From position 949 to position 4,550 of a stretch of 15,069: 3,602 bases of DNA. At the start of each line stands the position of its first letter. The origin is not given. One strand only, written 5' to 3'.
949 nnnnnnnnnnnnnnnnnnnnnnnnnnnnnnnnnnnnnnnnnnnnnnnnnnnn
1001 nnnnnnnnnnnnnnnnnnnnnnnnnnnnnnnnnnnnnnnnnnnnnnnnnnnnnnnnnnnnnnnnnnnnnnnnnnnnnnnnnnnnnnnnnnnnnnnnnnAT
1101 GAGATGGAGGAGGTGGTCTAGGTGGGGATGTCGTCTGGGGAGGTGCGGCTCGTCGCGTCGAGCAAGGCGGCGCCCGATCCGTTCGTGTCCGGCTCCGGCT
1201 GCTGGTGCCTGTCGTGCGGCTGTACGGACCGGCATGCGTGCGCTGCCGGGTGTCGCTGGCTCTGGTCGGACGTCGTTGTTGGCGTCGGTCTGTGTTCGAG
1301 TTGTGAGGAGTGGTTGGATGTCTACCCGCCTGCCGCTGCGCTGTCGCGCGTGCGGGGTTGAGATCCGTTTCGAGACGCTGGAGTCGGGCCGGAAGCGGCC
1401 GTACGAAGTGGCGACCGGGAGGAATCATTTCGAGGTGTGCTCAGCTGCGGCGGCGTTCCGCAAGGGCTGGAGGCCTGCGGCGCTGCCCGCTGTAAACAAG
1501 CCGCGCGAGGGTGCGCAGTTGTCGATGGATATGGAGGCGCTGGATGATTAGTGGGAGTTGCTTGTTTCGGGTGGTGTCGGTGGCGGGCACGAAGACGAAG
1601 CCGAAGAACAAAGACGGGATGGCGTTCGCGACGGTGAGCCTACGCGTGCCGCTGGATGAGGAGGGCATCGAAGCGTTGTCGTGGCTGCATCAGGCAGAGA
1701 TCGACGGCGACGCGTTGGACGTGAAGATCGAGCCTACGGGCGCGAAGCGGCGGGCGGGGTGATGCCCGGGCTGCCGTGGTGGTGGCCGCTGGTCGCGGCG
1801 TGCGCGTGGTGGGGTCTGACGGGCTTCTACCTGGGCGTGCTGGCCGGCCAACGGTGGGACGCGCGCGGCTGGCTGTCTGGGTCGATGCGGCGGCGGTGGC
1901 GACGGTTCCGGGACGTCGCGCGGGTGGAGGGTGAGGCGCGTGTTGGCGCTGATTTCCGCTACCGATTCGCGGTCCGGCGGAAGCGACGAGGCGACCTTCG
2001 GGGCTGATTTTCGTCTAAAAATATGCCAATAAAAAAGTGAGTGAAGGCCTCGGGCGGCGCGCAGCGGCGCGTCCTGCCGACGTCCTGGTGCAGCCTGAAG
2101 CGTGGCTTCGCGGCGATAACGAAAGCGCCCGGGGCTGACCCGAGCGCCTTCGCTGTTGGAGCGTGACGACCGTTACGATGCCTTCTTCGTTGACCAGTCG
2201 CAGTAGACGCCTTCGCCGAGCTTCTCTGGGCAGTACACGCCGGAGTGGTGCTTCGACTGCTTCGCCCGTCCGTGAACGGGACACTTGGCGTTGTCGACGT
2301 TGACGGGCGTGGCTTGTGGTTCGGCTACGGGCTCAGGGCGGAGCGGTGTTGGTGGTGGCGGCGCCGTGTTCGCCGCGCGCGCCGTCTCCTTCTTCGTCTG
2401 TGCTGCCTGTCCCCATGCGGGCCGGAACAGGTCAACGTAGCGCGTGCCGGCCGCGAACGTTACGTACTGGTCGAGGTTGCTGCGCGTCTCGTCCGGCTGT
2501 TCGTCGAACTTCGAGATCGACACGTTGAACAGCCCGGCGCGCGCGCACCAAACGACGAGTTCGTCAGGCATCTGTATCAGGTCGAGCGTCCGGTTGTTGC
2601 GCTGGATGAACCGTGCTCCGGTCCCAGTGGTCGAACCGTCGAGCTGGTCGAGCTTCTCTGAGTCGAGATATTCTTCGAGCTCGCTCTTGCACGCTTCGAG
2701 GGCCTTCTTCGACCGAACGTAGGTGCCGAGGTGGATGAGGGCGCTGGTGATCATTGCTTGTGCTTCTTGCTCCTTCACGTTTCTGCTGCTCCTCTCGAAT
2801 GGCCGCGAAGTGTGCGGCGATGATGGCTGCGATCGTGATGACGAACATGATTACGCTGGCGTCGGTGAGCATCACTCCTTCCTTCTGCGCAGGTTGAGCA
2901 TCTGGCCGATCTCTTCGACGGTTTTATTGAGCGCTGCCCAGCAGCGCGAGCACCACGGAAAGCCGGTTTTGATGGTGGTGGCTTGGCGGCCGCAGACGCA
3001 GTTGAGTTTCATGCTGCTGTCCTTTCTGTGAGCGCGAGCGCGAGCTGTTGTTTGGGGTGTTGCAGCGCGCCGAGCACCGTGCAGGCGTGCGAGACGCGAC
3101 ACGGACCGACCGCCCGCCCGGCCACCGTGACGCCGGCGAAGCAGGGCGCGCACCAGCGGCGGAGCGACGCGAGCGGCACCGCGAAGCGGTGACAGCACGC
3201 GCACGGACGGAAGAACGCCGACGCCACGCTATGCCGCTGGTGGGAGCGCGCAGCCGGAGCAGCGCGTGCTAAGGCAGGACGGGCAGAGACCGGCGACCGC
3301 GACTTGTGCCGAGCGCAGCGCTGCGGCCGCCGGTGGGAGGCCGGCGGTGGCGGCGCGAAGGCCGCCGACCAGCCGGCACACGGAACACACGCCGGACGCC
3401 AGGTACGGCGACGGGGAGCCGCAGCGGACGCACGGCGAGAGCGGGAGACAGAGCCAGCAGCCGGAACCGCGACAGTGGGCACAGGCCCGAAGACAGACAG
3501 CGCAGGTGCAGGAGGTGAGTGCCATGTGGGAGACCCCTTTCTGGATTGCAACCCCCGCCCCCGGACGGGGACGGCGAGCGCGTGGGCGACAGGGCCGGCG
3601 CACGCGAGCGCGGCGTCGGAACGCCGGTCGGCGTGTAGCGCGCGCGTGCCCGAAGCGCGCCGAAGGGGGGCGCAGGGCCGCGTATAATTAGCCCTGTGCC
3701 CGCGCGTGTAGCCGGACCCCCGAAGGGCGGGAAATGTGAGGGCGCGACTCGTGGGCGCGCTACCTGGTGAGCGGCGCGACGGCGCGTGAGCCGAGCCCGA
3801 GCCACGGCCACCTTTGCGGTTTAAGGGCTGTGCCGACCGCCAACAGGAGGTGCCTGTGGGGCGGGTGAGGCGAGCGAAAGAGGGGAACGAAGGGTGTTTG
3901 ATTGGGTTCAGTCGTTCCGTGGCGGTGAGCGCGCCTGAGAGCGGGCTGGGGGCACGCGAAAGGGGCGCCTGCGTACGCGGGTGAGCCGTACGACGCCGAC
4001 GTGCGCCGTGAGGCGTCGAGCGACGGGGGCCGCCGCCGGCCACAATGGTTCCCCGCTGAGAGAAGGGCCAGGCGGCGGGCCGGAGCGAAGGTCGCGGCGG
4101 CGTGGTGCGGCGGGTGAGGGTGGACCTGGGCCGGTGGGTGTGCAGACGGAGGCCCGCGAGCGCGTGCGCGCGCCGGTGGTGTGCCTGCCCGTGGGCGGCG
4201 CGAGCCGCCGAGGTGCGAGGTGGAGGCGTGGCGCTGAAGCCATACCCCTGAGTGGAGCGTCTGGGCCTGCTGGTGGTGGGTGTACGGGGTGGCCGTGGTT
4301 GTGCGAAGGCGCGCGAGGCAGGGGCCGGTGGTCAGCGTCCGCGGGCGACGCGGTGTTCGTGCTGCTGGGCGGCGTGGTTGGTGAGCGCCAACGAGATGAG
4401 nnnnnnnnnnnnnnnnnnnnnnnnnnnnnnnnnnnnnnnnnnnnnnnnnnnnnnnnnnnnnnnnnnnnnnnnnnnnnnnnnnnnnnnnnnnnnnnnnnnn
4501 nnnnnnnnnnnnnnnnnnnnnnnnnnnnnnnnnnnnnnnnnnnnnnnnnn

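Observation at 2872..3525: Chain of three small cysteine-rich ORFs after the gap (26 Cys in 216 codons)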

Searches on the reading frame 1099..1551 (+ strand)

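Call 45: search_protein_families(library=pfam, proteins=[window:1099-1551:+], max_evalue=1)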
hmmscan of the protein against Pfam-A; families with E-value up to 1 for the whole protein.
window:1099-1551:+ (150 aa): 0 families

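Call 71: search_protein_families(library=ncbifam, proteins=[window:1099-1551:+], max_evalue=1)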
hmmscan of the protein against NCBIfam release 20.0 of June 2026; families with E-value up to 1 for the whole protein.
window:1099-1551:+ (150 aa): 0 families

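Call 72: search_protein_families(library=padloc, proteins=[window:1099-1551:+], max_evalue=1)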
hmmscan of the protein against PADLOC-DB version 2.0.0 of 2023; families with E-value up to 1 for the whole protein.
window:1099-1551:+ (150 aa): 1 family
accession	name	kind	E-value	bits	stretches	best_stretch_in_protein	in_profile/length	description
PDLC01087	C3a187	-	0.028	11.2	1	42-71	208-237/559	NERD+UvrD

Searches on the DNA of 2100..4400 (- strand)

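Call 13: search_dna_similar(query=window:2100-4400:-, collection=phages, mode=distant)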
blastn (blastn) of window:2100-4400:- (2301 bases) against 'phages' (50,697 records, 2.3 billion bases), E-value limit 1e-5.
No match.
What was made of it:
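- Tried and rejected: No phage record in GenBank/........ resembles the region (call 13).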

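Call 54: search_rna_families(source=window, start=3400, end=4400, threshold=evalue, max_evalue=5)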
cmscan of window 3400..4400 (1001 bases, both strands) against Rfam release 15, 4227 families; matches with E-value up to 5: 1.
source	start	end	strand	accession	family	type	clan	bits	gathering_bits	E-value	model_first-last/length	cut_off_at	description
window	3785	3820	+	RF01333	CRISPR-DR20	Gene; CRISPR;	-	15.8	42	4.4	1-36/36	no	CRISPR RNA direct repeat element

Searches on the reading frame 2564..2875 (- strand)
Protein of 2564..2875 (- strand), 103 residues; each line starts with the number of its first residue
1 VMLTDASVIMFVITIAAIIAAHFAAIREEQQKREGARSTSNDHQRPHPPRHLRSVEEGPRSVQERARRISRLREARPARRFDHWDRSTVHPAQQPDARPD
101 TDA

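Call 8: search_protein_families(library=pfam, proteins=[window:2564-2875:-], max_evalue=1)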
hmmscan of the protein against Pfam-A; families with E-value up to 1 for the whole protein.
window:2564-2875:- (103 aa): 0 families

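Call 9: search_protein_families(library=phrogs, proteins=[window:2564-2875:-], max_evalue=1)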
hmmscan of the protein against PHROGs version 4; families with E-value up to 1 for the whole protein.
window:2564-2875:- (103 aa): 1 family
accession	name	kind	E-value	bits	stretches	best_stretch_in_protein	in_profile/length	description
phrog_15168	-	unknown function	0.067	14.2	1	8-34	41-66/72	-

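Call 71: search_protein_families(library=ncbifam, proteins=[window:2564-2875:-], max_evalue=1)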
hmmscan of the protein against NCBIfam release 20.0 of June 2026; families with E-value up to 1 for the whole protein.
window:2564-2875:- (103 aa): 0 families

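Call 72: search_protein_families(library=padloc, proteins=[window:2564-2875:-], max_evalue=1)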
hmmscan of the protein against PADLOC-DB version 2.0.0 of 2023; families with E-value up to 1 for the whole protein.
window:2564-2875:- (103 aa): 0 families

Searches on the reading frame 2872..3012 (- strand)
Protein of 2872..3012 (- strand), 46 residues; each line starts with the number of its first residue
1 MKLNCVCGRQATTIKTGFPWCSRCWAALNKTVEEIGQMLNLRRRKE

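Call 8: search_protein_families(library=pfam, proteins=[window:2872-3012:-], max_evalue=1)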
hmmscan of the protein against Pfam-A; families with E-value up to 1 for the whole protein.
window:2872-3012:- (46 aa): 0 families

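Call 9: search_protein_families(library=phrogs, proteins=[window:2872-3012:-], max_evalue=1)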
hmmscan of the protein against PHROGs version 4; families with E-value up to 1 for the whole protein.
window:2872-3012:- (46 aa): 1 family
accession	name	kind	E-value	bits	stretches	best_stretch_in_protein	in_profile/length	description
phrog_25433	-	unknown function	0.092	13.4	1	12-41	6-35/210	-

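Call 59: find_homologous_proteins(query=window:2872-3012:-, max_evalue=10)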
Query window:2872-3012:-: no candidate shares three 5-residue words with the query. No homologue found.

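Call 71: search_protein_families(library=ncbifam, proteins=[window:2872-3012:-], max_evalue=1)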
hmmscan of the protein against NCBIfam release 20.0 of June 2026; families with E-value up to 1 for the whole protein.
window:2872-3012:- (46 aa): 0 families

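Call 72: search_protein_families(library=padloc, proteins=[window:2872-3012:-], max_evalue=1)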
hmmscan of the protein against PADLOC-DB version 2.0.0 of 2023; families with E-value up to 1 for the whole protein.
window:2872-3012:- (46 aa): 0 families

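Call 79: search_protein_families(library=pfam, alignment_id=A5, max_evalue=10)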
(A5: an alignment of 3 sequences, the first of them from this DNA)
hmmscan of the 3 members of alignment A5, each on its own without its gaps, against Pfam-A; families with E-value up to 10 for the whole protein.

A. member 1, seq(46 aa): 0 families

B. families by the number of members that match (of 3 scanned): 2 families
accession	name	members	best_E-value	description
PF10080.14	FtrD-like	1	0.11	Membrane iron-sulfur containing protein FtrD-like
PF23903.1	Phage_zn_bind_2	1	0.23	Phage zinc binding domain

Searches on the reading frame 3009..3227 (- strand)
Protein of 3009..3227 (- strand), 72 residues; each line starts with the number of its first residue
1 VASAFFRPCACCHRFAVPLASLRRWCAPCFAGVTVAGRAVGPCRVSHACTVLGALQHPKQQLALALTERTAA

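Call 8: search_protein_families(library=pfam, proteins=[window:3009-3227:-], max_evalue=1)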
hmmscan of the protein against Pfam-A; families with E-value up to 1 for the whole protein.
window:3009-3227:- (72 aa): 0 families

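Call 9: search_protein_families(library=phrogs, proteins=[window:3009-3227:-], max_evalue=1)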
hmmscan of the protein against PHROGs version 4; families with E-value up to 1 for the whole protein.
window:3009-3227:- (72 aa): 0 families

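Call 52: search_solved_structures(query=A3, max_evalue=10)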
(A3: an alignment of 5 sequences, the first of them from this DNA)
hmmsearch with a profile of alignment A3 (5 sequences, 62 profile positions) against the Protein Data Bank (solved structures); distinct sequences matched with E-value up to 10: 0.

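Call 66: search_protein_representatives(protein=window:3009-3227:-)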
Query: 72 residues. Proteins with E-value up to 0.001 (for the whole library): 3; up to 1e-10: 1; up to 1e-30: 1. The best 3 are listed.
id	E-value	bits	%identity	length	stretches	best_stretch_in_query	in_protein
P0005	1.0e-38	146.5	100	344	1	2-72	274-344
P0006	7.2e-07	45.6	36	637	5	19-46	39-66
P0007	2.2e-05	40.9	28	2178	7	31-63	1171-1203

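Call 71: search_protein_families(library=ncbifam, proteins=[window:3009-3227:-], max_evalue=1)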
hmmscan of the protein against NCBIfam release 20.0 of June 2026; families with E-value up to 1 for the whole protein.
window:3009-3227:- (72 aa): 0 families

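Call 72: search_protein_families(library=padloc, proteins=[window:3009-3227:-], max_evalue=1)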
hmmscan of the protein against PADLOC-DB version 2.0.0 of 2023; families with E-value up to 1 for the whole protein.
window:3009-3227:- (72 aa): 0 families

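Call 77: search_protein_families(library=pfam, alignment_id=A3, max_evalue=10)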
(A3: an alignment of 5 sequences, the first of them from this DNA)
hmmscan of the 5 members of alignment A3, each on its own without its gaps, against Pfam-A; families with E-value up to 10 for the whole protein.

A. member 1, seq(72 aa): 0 families

B. families by the number of members that match (of 5 scanned): 0 families

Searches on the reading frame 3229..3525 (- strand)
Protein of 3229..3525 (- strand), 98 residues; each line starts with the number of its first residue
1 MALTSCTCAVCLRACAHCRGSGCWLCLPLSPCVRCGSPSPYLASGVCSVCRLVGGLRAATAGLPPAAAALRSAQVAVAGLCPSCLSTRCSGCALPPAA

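Call 8: search_protein_families(library=pfam, proteins=[window:3229-3525:-], max_evalue=1)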
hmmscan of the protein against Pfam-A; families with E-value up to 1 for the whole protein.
window:3229-3525:- (98 aa): 0 families

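Call 9: search_protein_families(library=phrogs, proteins=[window:3229-3525:-], max_evalue=1)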
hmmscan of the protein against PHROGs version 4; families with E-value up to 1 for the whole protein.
window:3229-3525:- (98 aa): 0 families

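Call 16: find_homologous_proteins(query=window:3229-3525:-, max_evalue=10)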
Query window:3229-3525:-: 170 candidates shared short words with the query, none scored E <= 10.
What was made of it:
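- The family is clade-specific with no homologues elsewhere (calls 16, 59, 66).
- Tried and rejected: The word-indexed search of 5.8 billion clusters found no hit for ORF1 or ORF3 (calls 16, 59).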

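Call 21: find_related_loci(query=window:3229-3525:-, collection=viral_contigs, flank=8000)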
Query window:3229-3525:- (98 aa) in viral_contigs; peptide patterns used: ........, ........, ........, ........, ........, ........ (x = any residue, [..] = any of these).
85 stretches matched a pattern, but none encodes a relative of the query by tblastn (E <= 1e-3).

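Call 53: search_solved_structures(query=A4, max_evalue=10)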
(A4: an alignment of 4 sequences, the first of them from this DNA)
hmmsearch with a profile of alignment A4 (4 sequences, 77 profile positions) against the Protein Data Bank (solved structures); distinct sequences matched with E-value up to 10: 3.
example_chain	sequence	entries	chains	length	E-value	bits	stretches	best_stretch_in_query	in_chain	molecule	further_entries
1ffk_X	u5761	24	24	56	0.091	16.4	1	22-46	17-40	RIBOSOMAL PROTEIN L37E | 50S ribosomal protein L37e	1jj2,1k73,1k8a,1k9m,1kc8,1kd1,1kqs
1s72_1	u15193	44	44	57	0.093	16.3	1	22-46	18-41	50S ribosomal protein L37e | RPL37E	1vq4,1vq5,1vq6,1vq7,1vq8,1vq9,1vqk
9l94_S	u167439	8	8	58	0.35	14.5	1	23-46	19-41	Large ribosomal subunit protein eL37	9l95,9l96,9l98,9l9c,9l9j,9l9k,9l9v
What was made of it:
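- Tried and rejected: PDB profile searches with the ORF1 and ORF2 alignments found nothing significant (calls 52, 53).
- On Generic zinc ribbon / zinc-finger micro-protein: The PDB profile search gave only a non-significant L37e zinc-ribbon match at E 0.09 (call 53).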

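Call 71: search_protein_families(library=ncbifam, proteins=[window:3229-3525:-], max_evalue=1)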
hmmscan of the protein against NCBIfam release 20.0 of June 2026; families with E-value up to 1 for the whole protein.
window:3229-3525:- (98 aa): 0 families

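Call 72: search_protein_families(library=padloc, proteins=[window:3229-3525:-], max_evalue=1)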
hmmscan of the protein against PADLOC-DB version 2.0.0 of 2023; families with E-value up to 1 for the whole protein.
window:3229-3525:- (98 aa): 0 families

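Call 73: predict_structure(protein=window:3229-3525:-)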
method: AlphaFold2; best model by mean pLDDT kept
length: 98 residues; sequences in the alignment: 1
mean_pLDDT: 46.8   pTM: 0.31
mean pLDDT of the five models: 46.8, 45.7, 44.2, 43.5, 41.6
residues with pLDDT >= 90: 0; 70-90: 0; 50-70: 34; < 50: 64
segments of 3 or more residues with pLDDT < 50: 1-5, 18-33, 35-44, 66-69, 75-79, 81-98
pLDDT, mean of each block of 10 residues (from residue 1): 42 52 45 45 50 57 49 48 42 36
secondary structure, 60 per line:
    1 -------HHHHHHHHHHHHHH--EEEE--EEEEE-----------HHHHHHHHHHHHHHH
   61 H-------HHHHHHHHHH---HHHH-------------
elements in order: H8-21 E24-27 E30-34 H46-61 H69-78 H82-85
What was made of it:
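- On Generic zinc ribbon / zinc-finger micro-protein: AF2 single-sequence model of ORF1 gave pLDDT 46.8 (call 73).
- AF2 on ORF1 gave pLDDT 46.8 (call 73).
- Tried and rejected: Single-sequence ORF1 gave pLDDT 46.8 (call 73).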

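Call 78: search_protein_families(library=pfam, alignment_id=A4, max_evalue=10)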
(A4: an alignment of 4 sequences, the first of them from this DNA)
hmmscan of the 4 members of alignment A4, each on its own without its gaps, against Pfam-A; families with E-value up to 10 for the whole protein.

A. member 1, seq(98 aa): 0 families

B. families by the number of members that match (of 4 scanned): 0 families
